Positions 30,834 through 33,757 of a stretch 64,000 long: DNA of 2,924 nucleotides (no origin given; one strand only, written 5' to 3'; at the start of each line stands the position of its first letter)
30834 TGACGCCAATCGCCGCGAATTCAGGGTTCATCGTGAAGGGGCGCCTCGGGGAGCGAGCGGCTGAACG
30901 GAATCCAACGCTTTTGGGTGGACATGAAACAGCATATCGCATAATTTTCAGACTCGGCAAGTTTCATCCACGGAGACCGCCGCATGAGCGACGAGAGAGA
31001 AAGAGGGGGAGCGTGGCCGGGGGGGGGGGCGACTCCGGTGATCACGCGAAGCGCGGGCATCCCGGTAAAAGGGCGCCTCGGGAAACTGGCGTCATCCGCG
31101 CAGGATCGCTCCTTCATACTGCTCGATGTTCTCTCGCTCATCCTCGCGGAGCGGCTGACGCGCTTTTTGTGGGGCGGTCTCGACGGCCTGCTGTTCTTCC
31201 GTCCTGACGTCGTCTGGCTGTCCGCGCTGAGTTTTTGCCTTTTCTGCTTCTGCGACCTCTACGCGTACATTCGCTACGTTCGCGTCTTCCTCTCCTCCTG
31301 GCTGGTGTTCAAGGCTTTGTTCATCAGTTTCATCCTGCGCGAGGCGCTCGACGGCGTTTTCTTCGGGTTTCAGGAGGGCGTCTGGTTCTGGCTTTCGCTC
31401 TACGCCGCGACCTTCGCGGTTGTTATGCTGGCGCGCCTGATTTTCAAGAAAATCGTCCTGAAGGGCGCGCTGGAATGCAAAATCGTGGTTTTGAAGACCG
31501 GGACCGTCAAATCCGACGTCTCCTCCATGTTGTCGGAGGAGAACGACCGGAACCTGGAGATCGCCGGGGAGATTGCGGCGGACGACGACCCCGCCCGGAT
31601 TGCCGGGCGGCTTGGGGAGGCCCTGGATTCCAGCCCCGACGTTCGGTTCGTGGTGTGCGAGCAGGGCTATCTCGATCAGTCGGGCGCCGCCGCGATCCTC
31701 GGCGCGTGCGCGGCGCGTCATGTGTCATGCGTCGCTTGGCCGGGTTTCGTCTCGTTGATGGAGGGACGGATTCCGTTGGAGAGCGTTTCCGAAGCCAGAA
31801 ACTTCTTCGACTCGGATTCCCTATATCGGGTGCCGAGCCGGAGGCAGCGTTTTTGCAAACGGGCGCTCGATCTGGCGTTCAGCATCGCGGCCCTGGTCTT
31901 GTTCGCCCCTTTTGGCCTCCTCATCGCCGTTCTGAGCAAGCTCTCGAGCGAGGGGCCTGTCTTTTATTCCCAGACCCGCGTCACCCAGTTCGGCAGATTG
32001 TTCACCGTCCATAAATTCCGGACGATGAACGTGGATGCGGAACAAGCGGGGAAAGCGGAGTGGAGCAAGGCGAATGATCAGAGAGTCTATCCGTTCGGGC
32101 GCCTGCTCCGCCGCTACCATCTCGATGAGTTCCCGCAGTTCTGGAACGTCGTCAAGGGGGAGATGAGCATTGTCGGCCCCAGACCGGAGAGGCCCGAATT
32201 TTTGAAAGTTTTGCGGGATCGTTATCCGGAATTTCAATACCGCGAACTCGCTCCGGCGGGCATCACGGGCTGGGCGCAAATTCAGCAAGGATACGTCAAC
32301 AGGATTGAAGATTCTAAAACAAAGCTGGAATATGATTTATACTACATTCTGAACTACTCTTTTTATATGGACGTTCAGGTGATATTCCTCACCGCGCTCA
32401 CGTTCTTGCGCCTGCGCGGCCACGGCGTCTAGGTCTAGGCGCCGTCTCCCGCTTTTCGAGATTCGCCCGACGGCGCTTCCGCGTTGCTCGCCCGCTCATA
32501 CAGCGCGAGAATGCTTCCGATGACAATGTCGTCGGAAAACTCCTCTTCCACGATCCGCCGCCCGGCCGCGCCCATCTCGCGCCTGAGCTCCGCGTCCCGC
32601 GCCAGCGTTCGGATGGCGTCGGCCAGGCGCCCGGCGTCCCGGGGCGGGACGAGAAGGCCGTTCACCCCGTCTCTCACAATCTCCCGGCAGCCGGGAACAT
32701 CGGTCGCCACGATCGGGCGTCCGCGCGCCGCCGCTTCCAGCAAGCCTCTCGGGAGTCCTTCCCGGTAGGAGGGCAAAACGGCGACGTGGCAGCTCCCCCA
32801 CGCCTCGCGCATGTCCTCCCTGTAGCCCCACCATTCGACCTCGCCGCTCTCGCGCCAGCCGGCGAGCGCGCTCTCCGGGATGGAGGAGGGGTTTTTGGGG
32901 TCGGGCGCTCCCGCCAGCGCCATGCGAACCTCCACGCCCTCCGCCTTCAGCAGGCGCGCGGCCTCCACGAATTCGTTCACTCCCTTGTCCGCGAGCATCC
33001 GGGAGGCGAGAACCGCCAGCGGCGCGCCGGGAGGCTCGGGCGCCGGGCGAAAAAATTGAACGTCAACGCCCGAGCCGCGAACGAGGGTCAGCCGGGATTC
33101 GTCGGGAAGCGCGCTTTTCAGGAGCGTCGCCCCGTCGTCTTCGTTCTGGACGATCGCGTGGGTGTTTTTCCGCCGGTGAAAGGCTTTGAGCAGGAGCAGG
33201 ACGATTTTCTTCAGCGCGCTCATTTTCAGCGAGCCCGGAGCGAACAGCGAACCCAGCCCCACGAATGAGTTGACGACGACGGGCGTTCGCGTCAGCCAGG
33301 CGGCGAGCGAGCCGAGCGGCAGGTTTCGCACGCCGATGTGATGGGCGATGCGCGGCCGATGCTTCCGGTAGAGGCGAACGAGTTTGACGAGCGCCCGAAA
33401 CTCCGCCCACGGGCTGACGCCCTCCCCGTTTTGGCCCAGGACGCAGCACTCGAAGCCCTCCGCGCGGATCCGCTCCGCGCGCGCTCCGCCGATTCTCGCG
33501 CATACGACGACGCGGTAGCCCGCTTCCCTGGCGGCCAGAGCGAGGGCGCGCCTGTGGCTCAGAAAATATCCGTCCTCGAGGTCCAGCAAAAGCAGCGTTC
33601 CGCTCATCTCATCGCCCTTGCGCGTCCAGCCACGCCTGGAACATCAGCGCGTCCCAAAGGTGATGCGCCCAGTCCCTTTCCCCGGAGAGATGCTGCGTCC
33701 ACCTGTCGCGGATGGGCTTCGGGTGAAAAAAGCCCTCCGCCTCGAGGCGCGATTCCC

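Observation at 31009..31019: G11 tract at the 5' end of the EPS priming glycosylphosphotransferase gene: candidate phase-variation site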

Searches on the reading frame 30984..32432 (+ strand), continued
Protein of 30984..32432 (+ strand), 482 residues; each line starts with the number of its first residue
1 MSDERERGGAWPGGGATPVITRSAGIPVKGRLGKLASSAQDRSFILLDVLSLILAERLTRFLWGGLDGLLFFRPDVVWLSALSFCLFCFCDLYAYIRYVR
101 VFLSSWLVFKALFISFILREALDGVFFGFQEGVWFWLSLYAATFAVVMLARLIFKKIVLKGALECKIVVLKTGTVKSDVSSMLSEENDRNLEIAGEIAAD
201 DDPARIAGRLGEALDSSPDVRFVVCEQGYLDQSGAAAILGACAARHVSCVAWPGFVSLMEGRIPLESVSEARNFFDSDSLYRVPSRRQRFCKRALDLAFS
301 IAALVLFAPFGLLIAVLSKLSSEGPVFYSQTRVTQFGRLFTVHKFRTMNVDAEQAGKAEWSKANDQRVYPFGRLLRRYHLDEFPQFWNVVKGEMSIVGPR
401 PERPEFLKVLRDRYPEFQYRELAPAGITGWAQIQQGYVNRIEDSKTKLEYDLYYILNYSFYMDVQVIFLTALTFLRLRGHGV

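Call 14: find_encoding_contigs(protein=P0004, flank=3000, max_places=10)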
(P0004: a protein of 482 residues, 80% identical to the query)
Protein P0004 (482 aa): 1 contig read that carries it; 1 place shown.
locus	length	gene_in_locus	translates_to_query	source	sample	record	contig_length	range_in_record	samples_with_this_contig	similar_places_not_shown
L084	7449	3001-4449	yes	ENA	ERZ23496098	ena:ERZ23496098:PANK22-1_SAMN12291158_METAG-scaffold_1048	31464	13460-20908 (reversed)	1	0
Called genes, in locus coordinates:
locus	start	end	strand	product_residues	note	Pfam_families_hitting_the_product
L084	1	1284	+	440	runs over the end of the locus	PF04932:Wzy_C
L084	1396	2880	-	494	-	PF04932:Wzy_C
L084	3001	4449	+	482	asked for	PF02397:Bac_transf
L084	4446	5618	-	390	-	PF13477:Glyco_trans_4_2 (weak), PF13579:Glyco_trans_4_4, PF20706:GT4-conflict, PF00534:Glycos_transf_1, PF13692:Glyco_trans_1_4, PF13524:Glyco_trans_1_2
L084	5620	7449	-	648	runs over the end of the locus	PF13522:GATase_6, PF13537:GATase_7, PF00733:Asn_synthase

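Call 15: find_encoding_contigs(protein=P0005, flank=3000, max_places=10)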
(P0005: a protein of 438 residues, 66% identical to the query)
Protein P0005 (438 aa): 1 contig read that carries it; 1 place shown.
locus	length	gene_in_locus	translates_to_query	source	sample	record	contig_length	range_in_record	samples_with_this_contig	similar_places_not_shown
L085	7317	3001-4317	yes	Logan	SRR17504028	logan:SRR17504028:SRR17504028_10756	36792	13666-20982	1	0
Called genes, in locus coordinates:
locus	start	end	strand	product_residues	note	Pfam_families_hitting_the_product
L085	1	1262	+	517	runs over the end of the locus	PF04932:Wzy_C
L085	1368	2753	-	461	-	PF04932:Wzy_C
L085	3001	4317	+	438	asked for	PF02397:Bac_transf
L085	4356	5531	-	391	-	PF13477:Glyco_trans_4_2 (weak), PF13579:Glyco_trans_4_4 (weak), PF20706:GT4-conflict, PF00534:Glycos_transf_1, PF13692:Glyco_trans_1_4, PF13524:Glyco_trans_1_2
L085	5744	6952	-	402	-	PF06500:FrsA-like, PF02129:Peptidase_S15 (weak), PF00561:Abhydrolase_1 (faint), PF00326:Peptidase_S9 (faint), PF01738:DLH (faint), PF08840:BAAT_C (weak)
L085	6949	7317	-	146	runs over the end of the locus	PF03479:PCC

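Call 16: find_encoding_contigs(protein=P0006, flank=3000, max_places=10)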
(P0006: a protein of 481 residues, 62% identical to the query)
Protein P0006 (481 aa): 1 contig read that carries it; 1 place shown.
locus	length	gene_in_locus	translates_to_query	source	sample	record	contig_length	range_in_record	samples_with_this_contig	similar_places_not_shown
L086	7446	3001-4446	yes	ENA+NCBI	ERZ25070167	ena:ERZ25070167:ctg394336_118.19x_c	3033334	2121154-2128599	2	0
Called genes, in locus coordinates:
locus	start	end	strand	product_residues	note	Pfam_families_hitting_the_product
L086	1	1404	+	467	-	PF04932:Wzy_C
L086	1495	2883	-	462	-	PF04932:Wzy_C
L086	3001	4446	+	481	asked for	PF02397:Bac_transf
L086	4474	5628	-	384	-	PF13579:Glyco_trans_4_4 (weak), PF20706:GT4-conflict (weak), PF00534:Glycos_transf_1, PF13692:Glyco_trans_1_4, PF13524:Glyco_trans_1_2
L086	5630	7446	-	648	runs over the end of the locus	PF13522:GATase_6, PF13537:GATase_7, PF00733:Asn_synthase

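Call 17: find_encoding_contigs(protein=P0007, flank=3000, max_places=10)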
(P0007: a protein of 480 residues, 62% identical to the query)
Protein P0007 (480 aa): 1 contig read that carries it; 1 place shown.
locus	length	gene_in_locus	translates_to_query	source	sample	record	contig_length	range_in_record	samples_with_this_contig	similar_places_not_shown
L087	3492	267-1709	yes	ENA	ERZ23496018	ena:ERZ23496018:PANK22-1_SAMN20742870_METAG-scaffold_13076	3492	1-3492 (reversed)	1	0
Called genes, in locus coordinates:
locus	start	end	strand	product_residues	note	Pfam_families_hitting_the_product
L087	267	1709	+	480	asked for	PF02397:Bac_transf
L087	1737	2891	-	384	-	PF13579:Glyco_trans_4_4 (weak), PF20706:GT4-conflict (weak), PF00534:Glycos_transf_1, PF13692:Glyco_trans_1_4, PF13524:Glyco_trans_1_2 (weak)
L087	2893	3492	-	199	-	?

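Call 18: find_encoding_contigs(protein=P0008, flank=3000, max_places=10)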
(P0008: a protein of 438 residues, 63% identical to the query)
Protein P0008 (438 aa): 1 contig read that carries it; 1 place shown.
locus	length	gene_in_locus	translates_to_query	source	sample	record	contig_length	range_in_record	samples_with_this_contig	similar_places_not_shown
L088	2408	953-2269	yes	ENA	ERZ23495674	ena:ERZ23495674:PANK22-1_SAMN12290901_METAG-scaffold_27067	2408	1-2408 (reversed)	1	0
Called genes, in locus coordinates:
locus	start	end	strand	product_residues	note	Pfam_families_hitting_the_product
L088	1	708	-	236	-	?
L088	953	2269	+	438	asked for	PF02397:Bac_transf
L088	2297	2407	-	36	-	?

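Call 19: find_encoding_contigs(protein=P0009, flank=3000, max_places=10)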
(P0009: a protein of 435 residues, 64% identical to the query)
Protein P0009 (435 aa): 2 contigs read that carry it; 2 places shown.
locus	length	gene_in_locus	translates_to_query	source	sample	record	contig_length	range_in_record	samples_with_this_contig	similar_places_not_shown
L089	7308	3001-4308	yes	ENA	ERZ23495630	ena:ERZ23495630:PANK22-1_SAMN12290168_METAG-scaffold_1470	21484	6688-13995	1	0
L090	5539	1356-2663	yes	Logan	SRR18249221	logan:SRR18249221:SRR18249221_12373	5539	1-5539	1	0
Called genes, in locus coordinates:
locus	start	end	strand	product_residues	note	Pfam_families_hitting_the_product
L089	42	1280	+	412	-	PF04932:Wzy_C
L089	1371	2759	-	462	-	PF04932:Wzy_C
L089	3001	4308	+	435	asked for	PF02397:Bac_transf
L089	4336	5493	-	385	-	PF20706:GT4-conflict, PF00534:Glycos_transf_1, PF13692:Glyco_trans_1_4, PF13524:Glyco_trans_1_2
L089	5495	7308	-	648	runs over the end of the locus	PF13522:GATase_6, PF13537:GATase_7, PF00733:Asn_synthase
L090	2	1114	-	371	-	?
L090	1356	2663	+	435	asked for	PF02397:Bac_transf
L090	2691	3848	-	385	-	PF20706:GT4-conflict, PF00534:Glycos_transf_1, PF13692:Glyco_trans_1_4, PF13524:Glyco_trans_1_2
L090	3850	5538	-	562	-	?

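Call 20: find_encoding_contigs(protein=P0010, flank=3000, max_places=10)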
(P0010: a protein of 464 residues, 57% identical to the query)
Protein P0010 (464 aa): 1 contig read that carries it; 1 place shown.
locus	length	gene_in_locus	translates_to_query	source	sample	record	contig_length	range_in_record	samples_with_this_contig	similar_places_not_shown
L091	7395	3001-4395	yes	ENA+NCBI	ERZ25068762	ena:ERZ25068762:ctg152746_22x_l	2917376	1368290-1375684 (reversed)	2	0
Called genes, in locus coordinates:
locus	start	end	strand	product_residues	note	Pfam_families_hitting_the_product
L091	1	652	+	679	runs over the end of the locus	PF02706:Wzz (weak)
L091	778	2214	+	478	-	PF04932:Wzy_C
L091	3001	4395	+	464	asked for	PF02397:Bac_transf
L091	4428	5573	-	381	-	PF13477:Glyco_trans_4_2 (faint), PF20706:GT4-conflict (weak), PF00534:Glycos_transf_1, PF13692:Glyco_trans_1_4, PF13524:Glyco_trans_1_2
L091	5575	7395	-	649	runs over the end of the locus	PF13522:GATase_6, PF13537:GATase_7, PF00733:Asn_synthase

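Call 23: list_cluster_members(proteins=[P0001, P0002, P0003, P0004, P0005, P0006, P0007, P0008, P0009, P0010])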
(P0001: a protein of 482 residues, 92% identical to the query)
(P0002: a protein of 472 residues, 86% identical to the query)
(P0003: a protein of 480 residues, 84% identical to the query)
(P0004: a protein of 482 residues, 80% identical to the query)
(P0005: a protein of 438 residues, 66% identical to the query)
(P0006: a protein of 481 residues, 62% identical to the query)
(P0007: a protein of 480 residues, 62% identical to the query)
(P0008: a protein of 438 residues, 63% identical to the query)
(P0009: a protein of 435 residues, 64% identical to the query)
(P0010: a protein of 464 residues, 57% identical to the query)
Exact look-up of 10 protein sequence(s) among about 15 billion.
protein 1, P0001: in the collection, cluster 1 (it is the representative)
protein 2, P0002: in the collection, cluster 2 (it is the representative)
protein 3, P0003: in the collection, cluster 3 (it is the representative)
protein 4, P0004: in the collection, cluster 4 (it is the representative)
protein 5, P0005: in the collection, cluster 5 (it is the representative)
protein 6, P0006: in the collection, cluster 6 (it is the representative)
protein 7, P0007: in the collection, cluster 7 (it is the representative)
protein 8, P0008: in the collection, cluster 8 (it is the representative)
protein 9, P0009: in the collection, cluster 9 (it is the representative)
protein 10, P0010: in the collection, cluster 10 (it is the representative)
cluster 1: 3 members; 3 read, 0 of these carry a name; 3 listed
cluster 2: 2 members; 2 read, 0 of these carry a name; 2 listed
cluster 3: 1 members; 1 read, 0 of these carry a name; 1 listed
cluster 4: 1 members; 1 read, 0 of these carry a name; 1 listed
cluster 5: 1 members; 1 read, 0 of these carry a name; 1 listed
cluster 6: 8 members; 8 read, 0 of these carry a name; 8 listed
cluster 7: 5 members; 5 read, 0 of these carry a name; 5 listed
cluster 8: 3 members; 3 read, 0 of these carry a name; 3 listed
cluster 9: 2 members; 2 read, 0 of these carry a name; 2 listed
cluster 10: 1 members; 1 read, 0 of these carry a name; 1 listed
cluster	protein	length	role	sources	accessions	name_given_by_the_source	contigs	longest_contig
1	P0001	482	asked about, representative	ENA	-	-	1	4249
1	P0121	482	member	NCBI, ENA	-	-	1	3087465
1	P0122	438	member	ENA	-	-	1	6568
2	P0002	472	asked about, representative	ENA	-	-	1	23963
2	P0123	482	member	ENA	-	-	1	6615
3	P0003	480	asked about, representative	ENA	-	-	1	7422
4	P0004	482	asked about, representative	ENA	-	-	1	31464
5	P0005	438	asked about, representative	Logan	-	-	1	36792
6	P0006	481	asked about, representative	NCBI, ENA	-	-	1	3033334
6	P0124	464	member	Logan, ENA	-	-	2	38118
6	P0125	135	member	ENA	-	-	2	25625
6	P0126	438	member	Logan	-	-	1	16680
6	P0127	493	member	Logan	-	-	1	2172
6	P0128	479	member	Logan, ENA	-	-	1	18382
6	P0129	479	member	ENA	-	-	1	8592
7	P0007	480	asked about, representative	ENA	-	-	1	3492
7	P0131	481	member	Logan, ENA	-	-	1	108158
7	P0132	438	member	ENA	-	-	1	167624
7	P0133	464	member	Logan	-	-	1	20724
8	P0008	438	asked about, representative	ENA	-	-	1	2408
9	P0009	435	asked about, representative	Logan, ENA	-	-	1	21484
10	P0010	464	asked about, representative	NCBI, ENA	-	-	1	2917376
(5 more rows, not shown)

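Call 29: find_encoding_contigs(protein=P0124, flank=3000, max_places=10)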
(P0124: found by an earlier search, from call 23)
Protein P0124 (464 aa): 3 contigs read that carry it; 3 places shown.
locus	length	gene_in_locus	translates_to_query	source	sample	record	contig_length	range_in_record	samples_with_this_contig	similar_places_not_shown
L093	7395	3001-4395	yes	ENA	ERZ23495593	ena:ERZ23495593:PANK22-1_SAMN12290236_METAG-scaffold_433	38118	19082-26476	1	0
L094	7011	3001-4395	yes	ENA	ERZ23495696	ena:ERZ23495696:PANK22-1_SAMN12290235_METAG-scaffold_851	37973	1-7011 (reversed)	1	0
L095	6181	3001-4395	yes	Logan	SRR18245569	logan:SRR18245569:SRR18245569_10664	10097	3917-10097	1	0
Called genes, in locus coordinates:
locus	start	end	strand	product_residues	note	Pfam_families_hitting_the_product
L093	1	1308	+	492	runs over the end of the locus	PF04932:Wzy_C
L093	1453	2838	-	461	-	PF04932:Wzy_C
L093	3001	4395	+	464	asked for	PF02397:Bac_transf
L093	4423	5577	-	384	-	PF13579:Glyco_trans_4_4 (weak), PF20706:GT4-conflict (weak), PF00534:Glycos_transf_1, PF13692:Glyco_trans_1_4, PF13524:Glyco_trans_1_2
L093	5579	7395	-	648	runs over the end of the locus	PF13522:GATase_6, PF13537:GATase_7, PF00733:Asn_synthase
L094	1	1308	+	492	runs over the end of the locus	PF04932:Wzy_C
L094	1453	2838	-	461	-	PF04932:Wzy_C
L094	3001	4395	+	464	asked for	PF02397:Bac_transf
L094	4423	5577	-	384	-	PF13579:Glyco_trans_4_4 (weak), PF20706:GT4-conflict (weak), PF00534:Glycos_transf_1, PF13692:Glyco_trans_1_4, PF13524:Glyco_trans_1_2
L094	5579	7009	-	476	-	?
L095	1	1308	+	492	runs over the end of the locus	PF04932:Wzy_C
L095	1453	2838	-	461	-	PF04932:Wzy_C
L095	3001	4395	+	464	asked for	PF02397:Bac_transf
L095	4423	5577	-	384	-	PF13579:Glyco_trans_4_4 (weak), PF20706:GT4-conflict (weak), PF00534:Glycos_transf_1, PF13692:Glyco_trans_1_4, PF13524:Glyco_trans_1_2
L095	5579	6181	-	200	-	?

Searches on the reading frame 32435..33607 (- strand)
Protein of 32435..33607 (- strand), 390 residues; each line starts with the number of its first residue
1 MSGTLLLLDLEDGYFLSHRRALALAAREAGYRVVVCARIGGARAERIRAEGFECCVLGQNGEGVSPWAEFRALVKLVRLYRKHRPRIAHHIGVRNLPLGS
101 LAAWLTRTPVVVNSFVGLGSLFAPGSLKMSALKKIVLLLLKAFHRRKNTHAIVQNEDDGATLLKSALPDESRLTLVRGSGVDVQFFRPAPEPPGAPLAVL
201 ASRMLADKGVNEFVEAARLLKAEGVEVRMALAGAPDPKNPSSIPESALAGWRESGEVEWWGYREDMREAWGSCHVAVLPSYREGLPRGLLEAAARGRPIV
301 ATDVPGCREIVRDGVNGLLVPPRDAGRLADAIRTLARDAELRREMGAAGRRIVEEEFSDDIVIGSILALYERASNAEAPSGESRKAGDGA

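Call 5: search_protein_families(library=pfam, proteins=[window:32435-33607:-])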
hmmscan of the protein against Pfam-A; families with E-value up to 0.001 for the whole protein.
window:32435-33607:- (390 aa): 7 families
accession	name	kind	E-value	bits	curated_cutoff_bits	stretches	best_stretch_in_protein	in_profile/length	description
PF13692.12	Glyco_trans_1_4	-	3.7e-32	112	27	1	197-338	3-142/142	Glycosyl transferases group 1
PF00534.26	Glycos_transf_1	-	5.7e-30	104.5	26.4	1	189-351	9-171/172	Glycosyl transferases group 1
PF20706.3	GT4-conflict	-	4.6e-09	36.2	26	1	181-351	181-370/385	Family 4 Glycosyltransferase in conflict systems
PF13579.12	Glyco_trans_4_4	-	9.9e-09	36.2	29.7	1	20-167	8-147/158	Glycosyl transferase 4-like domain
PF13524.12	Glyco_trans_1_2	-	7.1e-08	33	25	1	214-358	6-134/144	Glycosyl transferase-like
PF13477.12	Glyco_trans_4_2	-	5.3e-05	23.9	23.4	1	7-141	4-130/139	Glycosyl transferase 4-like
PF13439.12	Glyco_transf_4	-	0.00032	21.2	28.5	0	21-112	10-101/170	Glycosyltransferase Family 4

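Call 6: search_protein_families(library=ncbifam, proteins=[window:32435-33607:-])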
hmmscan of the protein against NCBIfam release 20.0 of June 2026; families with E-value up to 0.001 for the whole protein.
window:32435-33607:- (390 aa): 27 families (the best 25 are shown)
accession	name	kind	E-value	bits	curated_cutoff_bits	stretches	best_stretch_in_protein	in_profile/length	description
NF041876.1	EPS_EpsE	equivalog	1.7e-30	106.6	400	1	173-359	187-382/389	exopolysaccharide biosynthesis GT4 family glycosyltransferase EpsE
TIGR03088.1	stp2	hypoth_equivalog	9.2e-27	94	409.05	1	213-372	216-372/374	TIGR03088 family PEP-CTERM/XrtA system glycosyltransferase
NF038229.1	Glyco4_Geo_Pelo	equivalog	7.9e-20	71.1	400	1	208-372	174-335/338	GPMC system family 4 glycosyltransferase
TIGR02149.1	glgA_Coryne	subfamily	4e-18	65.7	302.4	1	196-372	205-389/391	glycogen synthase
TIGR03449.1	mycothiol_MshA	equivalog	1.5e-15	57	462.5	1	264-374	295-404/406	D-inositol-3-phosphate glycosyltransferase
TIGR03999.1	thiol_BshA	equivalog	8.6e-13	47.9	273.7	1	255-373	255-373/375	N-acetyl-alpha-D-glucosaminyl L-malate synthase BshA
TIGR04005.1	wcaL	equivalog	1.4e-12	47.2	537.6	1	173-364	199-397/406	colanic acid biosynthesis glycosyltransferase WcaL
NF047684.1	TeichurnBiosyTuaC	equivalog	1.1e-11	44.4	550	1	197-361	221-377/391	teichuronic acid biosynthesis protein TuaC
TIGR04063.1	stp3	hypoth_equivalog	3.2e-11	42.8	442.05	1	290-363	312-385/397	TIGR04063 family PEP-CTERM/XrtA system glycosyltransferase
TIGR02472.1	sucr_P_syn_N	equivalog_domain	1.3e-09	37.4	576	1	276-360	344-428/439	sucrose-phosphate synthase, putative, glycosyltransferase domain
NF047880.1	glyco_SdgA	exception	3.7e-09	35.7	800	1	203-360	323-477/488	serine-aspartate repeat adhesin O-glycosyltransferase SdgA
NF053787.1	GlcN_PG_synth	equivalog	6e-09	35.2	480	1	282-372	271-358/361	N-acetylglucosaminyl phosphatidylglycerol synthase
NF038011.1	PelF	equivalog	8.4e-09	35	100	1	180-370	288-489/489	GT4 family glycosyltransferase PelF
NF038295.1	EPS_HpsP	equivalog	1e-07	31.3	550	1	194-372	206-386/388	hormogonium polysaccharide biosynthesis glycosyltransferase HpsP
TIGR04047.1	MSMEG_0565_glyc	hypoth_equivalog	2.4e-07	30.2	259.85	1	273-355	277-357/373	MSMEG_0565 family glycosyltransferase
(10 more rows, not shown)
